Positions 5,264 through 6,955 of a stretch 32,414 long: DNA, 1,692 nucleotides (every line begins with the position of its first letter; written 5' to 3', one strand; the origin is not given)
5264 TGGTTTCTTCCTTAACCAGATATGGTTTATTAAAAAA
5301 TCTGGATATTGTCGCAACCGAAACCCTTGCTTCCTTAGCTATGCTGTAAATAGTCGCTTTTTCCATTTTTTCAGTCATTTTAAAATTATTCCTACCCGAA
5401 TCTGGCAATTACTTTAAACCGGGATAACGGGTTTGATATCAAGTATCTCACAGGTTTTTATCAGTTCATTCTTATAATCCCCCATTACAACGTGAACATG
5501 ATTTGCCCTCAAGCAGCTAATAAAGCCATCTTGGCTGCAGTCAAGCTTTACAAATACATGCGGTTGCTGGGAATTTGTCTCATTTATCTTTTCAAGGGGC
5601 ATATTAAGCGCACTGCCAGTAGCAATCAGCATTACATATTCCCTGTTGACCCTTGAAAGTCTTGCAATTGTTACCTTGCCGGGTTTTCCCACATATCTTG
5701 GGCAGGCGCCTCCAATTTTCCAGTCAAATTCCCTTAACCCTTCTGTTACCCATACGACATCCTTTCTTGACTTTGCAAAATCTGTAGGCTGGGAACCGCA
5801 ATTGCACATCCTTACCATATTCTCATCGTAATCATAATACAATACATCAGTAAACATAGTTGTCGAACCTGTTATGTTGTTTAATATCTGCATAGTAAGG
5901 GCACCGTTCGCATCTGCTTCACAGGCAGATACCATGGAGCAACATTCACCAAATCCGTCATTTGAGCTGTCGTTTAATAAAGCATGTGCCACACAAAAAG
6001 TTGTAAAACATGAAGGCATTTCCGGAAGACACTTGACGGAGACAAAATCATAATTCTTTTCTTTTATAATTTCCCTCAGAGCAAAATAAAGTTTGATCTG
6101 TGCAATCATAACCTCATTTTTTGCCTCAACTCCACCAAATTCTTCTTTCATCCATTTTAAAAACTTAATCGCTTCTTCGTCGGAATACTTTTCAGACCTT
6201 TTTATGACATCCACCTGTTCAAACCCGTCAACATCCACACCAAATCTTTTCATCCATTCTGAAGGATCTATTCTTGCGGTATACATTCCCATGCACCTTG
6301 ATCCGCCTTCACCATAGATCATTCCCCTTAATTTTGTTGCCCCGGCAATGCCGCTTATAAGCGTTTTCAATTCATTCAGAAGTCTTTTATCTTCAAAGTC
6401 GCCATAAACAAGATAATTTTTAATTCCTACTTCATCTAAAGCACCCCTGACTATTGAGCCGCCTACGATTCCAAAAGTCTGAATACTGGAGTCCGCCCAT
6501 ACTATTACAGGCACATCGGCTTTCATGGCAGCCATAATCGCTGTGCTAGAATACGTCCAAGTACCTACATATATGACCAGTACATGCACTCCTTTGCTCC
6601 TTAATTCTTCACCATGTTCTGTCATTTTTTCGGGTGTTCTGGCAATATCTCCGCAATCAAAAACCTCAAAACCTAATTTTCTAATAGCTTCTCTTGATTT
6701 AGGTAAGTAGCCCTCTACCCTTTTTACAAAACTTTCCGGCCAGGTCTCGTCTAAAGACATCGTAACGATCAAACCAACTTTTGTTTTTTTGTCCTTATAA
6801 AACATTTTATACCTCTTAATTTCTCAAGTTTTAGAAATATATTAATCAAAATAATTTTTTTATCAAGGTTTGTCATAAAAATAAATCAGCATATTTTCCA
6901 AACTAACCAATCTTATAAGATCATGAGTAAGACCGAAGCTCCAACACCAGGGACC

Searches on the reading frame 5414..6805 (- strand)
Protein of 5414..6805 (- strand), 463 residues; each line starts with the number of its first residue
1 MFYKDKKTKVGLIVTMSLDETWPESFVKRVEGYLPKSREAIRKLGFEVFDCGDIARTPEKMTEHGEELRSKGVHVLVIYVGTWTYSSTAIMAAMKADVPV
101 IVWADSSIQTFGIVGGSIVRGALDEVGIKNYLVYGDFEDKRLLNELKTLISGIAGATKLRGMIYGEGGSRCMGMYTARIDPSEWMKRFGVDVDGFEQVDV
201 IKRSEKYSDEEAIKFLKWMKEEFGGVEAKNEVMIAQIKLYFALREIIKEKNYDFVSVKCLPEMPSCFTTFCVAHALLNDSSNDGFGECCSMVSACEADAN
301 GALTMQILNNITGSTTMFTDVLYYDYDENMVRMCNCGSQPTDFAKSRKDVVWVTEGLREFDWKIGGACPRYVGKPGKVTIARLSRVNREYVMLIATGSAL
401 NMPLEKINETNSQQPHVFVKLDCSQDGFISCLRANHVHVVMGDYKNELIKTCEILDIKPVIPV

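Call 34: search_protein_families(library=ncbifam, proteins=[window:5414-6805:-], max_evalue=0.00001)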
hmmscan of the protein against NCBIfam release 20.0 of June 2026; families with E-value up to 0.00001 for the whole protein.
window:5414-6805:- (463 aa): 3 families
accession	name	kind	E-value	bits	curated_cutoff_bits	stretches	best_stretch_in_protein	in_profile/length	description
NF048012.1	SlpQosIsomSftI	equivalog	2.9e-30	105.4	700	1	31-458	20-439/443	sulfoquinovose isomerase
NF008220.0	PRK10991.1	equivalog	3.4e-10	39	775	1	63-231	70-246/591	L-fucose isomerase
TIGR01089.1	fucI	equivalog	2.1e-07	29.8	850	0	65-230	69-242/587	L-fucose isomerase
